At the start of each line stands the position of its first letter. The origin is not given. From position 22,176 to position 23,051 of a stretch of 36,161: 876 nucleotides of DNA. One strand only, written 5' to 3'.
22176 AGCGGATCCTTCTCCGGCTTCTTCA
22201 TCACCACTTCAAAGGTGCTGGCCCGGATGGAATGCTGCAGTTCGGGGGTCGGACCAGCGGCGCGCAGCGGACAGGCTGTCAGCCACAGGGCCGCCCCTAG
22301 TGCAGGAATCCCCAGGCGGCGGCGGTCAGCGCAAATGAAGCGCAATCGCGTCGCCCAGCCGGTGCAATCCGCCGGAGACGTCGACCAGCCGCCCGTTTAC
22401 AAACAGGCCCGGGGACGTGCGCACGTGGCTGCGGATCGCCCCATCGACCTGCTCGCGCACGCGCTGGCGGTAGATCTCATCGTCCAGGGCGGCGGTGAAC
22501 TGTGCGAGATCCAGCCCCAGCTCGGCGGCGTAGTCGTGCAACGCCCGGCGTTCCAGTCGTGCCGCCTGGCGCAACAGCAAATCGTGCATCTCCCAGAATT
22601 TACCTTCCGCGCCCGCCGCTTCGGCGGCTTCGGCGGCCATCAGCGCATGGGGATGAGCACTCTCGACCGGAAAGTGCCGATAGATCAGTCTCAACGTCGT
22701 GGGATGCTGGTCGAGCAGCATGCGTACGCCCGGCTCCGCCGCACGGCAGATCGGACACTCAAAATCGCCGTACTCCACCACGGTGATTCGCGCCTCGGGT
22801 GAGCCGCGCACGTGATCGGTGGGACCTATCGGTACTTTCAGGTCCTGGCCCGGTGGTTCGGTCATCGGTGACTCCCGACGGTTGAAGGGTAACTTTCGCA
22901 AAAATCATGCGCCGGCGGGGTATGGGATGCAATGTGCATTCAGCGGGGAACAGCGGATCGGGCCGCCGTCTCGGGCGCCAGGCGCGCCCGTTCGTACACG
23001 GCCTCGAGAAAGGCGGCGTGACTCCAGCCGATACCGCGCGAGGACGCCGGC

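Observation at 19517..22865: DsbA-like thioredoxin coupled to a lipoprotein that fuses an S1 protease to a TonB C-terminal domain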

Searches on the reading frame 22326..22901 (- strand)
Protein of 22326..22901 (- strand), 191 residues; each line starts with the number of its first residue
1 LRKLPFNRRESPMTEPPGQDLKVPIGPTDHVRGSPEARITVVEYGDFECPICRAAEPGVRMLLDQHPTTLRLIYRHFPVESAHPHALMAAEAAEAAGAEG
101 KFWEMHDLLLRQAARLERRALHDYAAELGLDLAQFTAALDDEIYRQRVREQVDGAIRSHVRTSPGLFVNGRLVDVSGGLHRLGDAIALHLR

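Call 3: search_protein_families(library=pfam, proteins=[window:22326-22901:-], max_evalue=1)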
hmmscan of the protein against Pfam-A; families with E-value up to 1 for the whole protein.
window:22326-22901:- (191 aa): 3 families
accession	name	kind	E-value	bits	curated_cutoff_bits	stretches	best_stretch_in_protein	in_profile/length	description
PF13462.12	Thioredoxin_4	-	1.2e-22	81.3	23.2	1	27-182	3-159/165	Thioredoxin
PF01323.26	DSBA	-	7.5e-16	58.9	25.6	1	40-177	1-181/191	DSBA-like thioredoxin domain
PF00462.30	Glutaredoxin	-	0.18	12.5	22.9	1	137-173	30-60/60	Glutaredoxin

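Call 4: search_protein_families(library=ncbifam, proteins=[window:22326-22901:-], max_evalue=1)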
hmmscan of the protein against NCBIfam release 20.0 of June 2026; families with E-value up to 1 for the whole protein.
window:22326-22901:- (191 aa): 4 families
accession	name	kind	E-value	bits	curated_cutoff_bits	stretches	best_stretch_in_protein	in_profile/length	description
NF041057.1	Rcas_1661_fam_Se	equivalog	3.1e-20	72.8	190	1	22-172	71-230/247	Rcas_1661 family thioredoxin-like (seleno)lipoprotein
NF047695.1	ThlDiSintDsbAHaem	equivalog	0.054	12.9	290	1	35-172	36-177/206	thiol:disulfide interchange protein DsbA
NF008198.0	PRK10954.1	equivalog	0.062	13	279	1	96-173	100-178/207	thiol:disulfide interchange protein DsbA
NF045500.1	Omp28_seleno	equivalog_domain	0.19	11.1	200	1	37-78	39-80/377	Omp28-related selenoprotein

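Call 39: find_homologous_proteins(query=window:22326-22865:-, max_evalue=1e-10)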
Query window:22326-22865:- (179 aa): 7478 proteins with E <= 1e-10 among 8000 candidates; the best 120 are listed.
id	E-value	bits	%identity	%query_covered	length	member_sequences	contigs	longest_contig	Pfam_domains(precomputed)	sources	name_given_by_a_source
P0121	2.1e-105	368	91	100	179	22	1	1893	PF01323.27,PF13462.13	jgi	jgi:protein-disulfide isomerase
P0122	2.9e-103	361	90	100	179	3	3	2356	PF01323.27,PF13462.13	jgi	jgi:protein-disulfide isomerase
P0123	2.1e-101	355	88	100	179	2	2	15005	PF01323.27,PF13462.13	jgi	jgi:protein-disulfide isomerase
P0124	1.6e-100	352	87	100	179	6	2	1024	PF01323.27,PF13462.13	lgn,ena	-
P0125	1.3e-96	340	85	100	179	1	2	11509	PF01323.27,PF13462.13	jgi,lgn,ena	jgi:protein-disulfide isomerase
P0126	4.6e-95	335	84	100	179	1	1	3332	PF01323.27,PF13462.13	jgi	jgi:protein-disulfide isomerase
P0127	1.9e-94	333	85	100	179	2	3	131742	PF01323.27,PF13462.13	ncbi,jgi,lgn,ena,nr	ncbi:MAG TPA: thioredoxin domain-containing protein [Steroidobacteraceae bacterium]|nr:thioredoxin d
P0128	2.4e-83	296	74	100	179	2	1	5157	PF01323.27,PF13462.13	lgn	-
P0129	4.3e-81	289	72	97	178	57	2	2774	PF01323.27,PF13462.13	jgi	jgi:protein-disulfide isomerase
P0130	5.0e-80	286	72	100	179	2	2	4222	PF01323.27,PF13462.13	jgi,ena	jgi:protein-disulfide isomerase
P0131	9.0e-79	282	70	97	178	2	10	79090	PF01323.27,PF13462.13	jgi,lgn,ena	jgi:protein-disulfide isomerase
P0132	1.7e-78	281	73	94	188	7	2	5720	PF01323.27,PF13462.13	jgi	jgi:protein-disulfide isomerase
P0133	2.3e-78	280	70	100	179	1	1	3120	PF01323.27,PF13462.13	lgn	-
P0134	2.4e-78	280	74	96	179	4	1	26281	PF01323.27,PF13462.13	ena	-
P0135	2.9e-78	280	73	94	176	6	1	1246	PF01323.27,PF13462.13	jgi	jgi:protein-disulfide isomerase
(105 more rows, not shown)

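Call 40: find_encoding_contigs(protein=P0127, flank=7000, max_places=2)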
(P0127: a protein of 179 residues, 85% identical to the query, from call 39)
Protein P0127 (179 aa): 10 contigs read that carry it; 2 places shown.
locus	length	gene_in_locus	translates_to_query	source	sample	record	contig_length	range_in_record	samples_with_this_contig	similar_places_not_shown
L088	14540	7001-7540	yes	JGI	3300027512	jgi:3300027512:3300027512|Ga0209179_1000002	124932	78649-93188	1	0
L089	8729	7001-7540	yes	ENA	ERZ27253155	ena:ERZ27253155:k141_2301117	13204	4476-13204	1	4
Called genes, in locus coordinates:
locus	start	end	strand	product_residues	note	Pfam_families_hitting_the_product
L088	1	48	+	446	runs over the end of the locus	PF00202:Aminotran_3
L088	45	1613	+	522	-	PF00171:Aldedh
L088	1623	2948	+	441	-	PF00202:Aminotran_3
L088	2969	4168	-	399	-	PF00108:Thiolase_N, PF22691:Thiolase_C_1, PF02803:Thiolase_C (weak)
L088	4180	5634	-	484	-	PF08541:ACP_syn_III_C (weak), PF01796:OB_ChsH2_C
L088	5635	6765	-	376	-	PF01676:Metalloenzyme (weak)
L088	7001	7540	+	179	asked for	PF13462:Thioredoxin_4, PF01323:DSBA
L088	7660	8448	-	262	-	PF04402:SIMPL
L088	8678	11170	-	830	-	PF13802:Gal_mutarotas_2, PF01055:Glyco_hydro_31_2nd, PF21365:Glyco_hydro_31_3rd, PF17137:DUF5110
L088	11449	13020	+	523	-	PF01229:Glyco_hydro_39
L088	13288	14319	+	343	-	PF00356:LacI, PF00532:Peripla_BP_1, PF13407:Peripla_BP_4, PF13377:Peripla_BP_3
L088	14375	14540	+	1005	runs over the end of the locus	PF25183:OMP_b-brl_4, PF00593:TonB_dep_Rec_b-barrel, PF25183:OMP_b-brl_4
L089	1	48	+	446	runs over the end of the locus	PF00202:Aminotran_3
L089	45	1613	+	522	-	PF00171:Aldedh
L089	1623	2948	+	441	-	PF00202:Aminotran_3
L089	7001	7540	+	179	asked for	PF13462:Thioredoxin_4, PF01323:DSBA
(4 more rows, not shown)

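Call 41: find_encoding_contigs(protein=P0123, flank=7000, max_places=2)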
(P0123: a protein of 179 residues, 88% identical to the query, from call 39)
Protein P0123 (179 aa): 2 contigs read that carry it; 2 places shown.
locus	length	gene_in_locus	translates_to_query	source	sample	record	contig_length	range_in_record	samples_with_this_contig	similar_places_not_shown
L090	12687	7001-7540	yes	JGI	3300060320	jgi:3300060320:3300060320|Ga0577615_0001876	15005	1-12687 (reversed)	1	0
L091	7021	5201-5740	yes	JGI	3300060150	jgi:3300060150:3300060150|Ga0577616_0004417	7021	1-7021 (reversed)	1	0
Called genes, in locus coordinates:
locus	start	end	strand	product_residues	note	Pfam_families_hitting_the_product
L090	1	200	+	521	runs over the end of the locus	PF00171:Aldedh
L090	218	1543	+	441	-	PF00202:Aminotran_3, PF00155:Aminotran_1_2 (faint)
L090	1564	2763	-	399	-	PF00108:Thiolase_N, PF02803:Thiolase_C (weak), PF22691:Thiolase_C_1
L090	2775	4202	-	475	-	PF08541:ACP_syn_III_C, PF01796:OB_ChsH2_C (weak)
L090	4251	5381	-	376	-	PF01663:Phosphodiest (faint), PF01676:Metalloenzyme (weak)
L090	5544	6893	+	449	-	PF00723:Glyco_hydro_15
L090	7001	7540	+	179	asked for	PF13462:Thioredoxin_4, PF01323:DSBA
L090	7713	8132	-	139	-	PF11008:DUF2846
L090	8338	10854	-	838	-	PF13802:Gal_mutarotas_2, PF01055:Glyco_hydro_31_2nd, PF21365:Glyco_hydro_31_3rd, PF17137:DUF5110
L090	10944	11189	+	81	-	-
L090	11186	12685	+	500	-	?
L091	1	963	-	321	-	?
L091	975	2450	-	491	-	PF08541:ACP_syn_III_C, PF01796:OB_ChsH2_C (weak)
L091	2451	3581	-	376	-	PF01663:Phosphodiest (faint), PF01676:Metalloenzyme (weak)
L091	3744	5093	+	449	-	PF00723:Glyco_hydro_15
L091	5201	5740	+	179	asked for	PF13462:Thioredoxin_4, PF01323:DSBA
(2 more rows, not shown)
